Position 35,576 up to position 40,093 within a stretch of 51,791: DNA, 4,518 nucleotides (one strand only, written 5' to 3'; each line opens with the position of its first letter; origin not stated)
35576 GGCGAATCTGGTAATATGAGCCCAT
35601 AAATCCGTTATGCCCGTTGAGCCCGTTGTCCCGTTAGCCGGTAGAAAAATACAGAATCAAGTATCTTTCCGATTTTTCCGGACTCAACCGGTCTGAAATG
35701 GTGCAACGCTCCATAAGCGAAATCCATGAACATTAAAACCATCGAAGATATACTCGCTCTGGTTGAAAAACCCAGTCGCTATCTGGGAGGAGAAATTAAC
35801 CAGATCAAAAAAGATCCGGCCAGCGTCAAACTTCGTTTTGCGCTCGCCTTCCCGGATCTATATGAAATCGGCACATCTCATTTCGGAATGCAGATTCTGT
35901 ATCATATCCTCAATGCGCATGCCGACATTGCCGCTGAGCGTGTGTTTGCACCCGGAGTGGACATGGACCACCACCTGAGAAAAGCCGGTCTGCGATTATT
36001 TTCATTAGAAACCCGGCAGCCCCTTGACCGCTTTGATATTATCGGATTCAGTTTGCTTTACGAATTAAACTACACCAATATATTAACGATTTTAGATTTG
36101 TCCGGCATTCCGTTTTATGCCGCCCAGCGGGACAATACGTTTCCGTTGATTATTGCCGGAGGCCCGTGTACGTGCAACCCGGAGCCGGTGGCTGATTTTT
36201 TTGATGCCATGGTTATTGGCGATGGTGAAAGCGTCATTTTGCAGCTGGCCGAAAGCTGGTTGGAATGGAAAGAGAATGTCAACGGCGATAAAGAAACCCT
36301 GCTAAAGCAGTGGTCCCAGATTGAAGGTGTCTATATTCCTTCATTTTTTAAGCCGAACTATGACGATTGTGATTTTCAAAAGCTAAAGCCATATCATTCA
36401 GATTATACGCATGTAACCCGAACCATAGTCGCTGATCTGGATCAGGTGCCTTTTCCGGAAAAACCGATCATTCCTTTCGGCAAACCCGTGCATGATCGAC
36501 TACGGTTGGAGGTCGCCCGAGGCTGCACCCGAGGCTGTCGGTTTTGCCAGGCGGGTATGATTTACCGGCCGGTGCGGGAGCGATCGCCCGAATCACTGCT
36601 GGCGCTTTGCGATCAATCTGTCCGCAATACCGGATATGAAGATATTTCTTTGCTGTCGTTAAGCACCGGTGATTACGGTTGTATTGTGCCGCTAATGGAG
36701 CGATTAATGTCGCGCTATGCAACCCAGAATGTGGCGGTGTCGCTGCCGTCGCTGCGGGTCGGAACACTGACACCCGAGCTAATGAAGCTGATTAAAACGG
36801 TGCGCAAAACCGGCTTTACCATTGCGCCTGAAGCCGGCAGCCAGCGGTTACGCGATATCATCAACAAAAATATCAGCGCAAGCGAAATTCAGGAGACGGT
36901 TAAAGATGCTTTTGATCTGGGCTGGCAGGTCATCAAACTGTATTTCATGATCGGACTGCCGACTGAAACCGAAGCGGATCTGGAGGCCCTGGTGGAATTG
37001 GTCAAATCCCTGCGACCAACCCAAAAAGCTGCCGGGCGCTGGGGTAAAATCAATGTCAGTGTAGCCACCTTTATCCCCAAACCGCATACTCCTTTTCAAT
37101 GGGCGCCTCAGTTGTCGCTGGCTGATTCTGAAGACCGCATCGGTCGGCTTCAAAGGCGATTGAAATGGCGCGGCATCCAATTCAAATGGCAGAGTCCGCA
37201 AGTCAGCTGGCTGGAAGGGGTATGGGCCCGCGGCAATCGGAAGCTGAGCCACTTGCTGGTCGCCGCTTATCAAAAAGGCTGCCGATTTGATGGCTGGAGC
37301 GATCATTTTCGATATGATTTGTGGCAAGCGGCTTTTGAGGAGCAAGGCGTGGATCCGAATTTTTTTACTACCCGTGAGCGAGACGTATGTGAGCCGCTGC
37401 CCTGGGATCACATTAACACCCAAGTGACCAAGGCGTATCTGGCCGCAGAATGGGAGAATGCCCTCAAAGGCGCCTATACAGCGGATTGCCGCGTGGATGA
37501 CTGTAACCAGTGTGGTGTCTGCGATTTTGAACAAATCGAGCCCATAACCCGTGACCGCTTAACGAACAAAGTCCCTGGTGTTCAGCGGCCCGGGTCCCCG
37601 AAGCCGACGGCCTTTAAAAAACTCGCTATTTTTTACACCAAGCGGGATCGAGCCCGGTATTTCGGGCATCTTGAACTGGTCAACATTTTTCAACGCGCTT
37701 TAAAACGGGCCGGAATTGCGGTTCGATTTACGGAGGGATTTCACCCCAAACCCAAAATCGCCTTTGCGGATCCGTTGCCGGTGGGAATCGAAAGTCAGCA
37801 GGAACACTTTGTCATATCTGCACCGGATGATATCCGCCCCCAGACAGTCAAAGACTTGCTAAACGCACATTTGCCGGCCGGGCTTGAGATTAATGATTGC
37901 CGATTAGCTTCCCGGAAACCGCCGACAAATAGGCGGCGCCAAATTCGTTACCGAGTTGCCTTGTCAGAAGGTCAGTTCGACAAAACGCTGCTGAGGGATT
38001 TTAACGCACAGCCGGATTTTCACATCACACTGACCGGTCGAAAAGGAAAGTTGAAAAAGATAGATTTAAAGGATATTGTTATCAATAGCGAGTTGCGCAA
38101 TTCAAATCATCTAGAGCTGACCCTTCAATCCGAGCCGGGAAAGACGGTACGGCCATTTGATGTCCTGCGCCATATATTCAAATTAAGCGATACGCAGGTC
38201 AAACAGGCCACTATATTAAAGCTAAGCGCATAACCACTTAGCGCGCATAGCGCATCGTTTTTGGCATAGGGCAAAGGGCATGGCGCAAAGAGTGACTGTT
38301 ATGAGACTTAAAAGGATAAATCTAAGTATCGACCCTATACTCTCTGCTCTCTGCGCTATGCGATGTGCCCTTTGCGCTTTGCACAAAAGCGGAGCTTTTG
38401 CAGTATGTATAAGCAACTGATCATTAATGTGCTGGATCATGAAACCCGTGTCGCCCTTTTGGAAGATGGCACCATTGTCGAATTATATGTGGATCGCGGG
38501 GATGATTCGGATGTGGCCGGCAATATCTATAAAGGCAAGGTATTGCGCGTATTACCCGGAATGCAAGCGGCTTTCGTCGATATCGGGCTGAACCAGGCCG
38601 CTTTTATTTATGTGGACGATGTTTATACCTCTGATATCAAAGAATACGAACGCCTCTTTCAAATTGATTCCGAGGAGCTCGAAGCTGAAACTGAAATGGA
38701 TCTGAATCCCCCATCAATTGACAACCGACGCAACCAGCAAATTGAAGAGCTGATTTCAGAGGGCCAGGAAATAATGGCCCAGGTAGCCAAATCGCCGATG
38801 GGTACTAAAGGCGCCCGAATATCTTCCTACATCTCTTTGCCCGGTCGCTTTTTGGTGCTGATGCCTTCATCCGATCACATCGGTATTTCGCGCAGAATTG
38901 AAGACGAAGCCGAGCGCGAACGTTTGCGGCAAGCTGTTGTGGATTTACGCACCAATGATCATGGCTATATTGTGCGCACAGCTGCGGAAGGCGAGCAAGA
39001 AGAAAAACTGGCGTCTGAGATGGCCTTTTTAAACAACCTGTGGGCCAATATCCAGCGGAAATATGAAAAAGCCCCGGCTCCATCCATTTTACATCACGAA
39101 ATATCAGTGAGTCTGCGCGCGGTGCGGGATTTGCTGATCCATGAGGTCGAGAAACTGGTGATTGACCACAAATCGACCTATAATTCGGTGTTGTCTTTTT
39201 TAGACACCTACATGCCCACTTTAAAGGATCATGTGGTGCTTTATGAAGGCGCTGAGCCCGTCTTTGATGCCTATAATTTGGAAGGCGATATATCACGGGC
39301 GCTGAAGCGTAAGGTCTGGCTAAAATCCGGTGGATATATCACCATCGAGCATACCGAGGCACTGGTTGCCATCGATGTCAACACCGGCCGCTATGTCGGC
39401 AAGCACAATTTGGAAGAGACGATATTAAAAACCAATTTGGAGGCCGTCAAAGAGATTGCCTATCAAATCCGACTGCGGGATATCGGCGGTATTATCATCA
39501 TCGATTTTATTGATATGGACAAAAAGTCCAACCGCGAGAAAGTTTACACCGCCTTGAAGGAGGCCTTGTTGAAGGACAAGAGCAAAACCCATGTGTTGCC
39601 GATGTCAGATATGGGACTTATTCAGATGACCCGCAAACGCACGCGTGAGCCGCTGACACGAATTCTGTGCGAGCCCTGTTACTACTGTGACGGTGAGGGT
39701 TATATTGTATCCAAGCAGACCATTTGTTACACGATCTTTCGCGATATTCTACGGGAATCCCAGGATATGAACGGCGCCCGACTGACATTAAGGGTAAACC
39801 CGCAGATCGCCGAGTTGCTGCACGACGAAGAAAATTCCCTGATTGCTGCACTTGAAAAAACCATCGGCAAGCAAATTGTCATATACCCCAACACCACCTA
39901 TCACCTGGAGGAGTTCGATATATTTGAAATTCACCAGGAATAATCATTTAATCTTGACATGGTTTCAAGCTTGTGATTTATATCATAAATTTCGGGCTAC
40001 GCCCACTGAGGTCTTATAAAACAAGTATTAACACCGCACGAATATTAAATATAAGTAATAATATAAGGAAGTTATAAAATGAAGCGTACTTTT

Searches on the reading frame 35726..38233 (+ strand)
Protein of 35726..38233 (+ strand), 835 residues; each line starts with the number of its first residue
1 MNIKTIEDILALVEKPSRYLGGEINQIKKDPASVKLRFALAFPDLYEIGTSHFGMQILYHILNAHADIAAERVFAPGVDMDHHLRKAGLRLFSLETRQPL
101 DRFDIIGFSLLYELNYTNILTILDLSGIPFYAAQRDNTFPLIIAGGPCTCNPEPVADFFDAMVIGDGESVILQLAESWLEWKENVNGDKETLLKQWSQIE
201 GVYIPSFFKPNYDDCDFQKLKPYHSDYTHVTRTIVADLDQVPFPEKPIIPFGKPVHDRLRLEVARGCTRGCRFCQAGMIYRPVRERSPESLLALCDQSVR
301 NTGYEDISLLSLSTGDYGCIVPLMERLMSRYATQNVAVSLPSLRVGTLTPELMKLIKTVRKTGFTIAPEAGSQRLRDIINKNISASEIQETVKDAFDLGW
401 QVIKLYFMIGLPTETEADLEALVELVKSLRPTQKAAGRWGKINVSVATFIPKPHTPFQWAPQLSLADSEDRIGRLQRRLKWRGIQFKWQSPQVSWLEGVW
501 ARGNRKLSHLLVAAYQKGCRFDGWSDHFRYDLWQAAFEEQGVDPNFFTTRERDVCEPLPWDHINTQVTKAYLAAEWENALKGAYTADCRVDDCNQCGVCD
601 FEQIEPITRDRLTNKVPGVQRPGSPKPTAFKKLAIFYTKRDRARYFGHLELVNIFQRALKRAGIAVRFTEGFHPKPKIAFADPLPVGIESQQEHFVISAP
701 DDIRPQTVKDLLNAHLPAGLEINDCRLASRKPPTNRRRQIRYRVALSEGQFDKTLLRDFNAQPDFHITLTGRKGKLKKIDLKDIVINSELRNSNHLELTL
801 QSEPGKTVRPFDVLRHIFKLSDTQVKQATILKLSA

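Call 16: search_protein_families(library=pfam, proteins=[window:35726-38233:+])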
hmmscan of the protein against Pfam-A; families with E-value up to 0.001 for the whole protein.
window:35726-38233:+ (835 aa): 4 families
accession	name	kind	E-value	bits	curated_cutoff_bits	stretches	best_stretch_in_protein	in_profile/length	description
PF19864.5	Radical_SAM_N2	-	8.1e-60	201.1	29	1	54-205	1-151/151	Radical SAM proteins, N-terminal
PF10105.14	DUF2344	-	7.1e-41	140.5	23.8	1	632-810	1-176/176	Uncharacterized protein conserved in bacteria (DUF2344)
PF04055.27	Radical_SAM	-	8.4e-20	72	29.5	1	262-426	2-166/166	Radical SAM superfamily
PF02310.24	B12-binding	-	0.0002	21.6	32.1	1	102-173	51-119/121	B12 binding domain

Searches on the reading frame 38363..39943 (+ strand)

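Call 49: search_protein_families(library=pfam, proteins=[window:38363-39943:+], max_evalue=0.00001)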
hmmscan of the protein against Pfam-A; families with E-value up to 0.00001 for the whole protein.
window:38363-39943:+ (526 aa): 2 families
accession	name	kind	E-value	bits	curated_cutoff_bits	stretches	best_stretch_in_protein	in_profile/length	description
PF10150.14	RNase_E_G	-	1.8e-107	359.3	25.5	1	158-427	1-270/270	Ribonuclease E/G family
PF20833.2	RNase_E_G_Thio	-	4.6e-11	43.1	26.8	1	438-520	1-83/86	RNase E/G, Thioredoxin-like domain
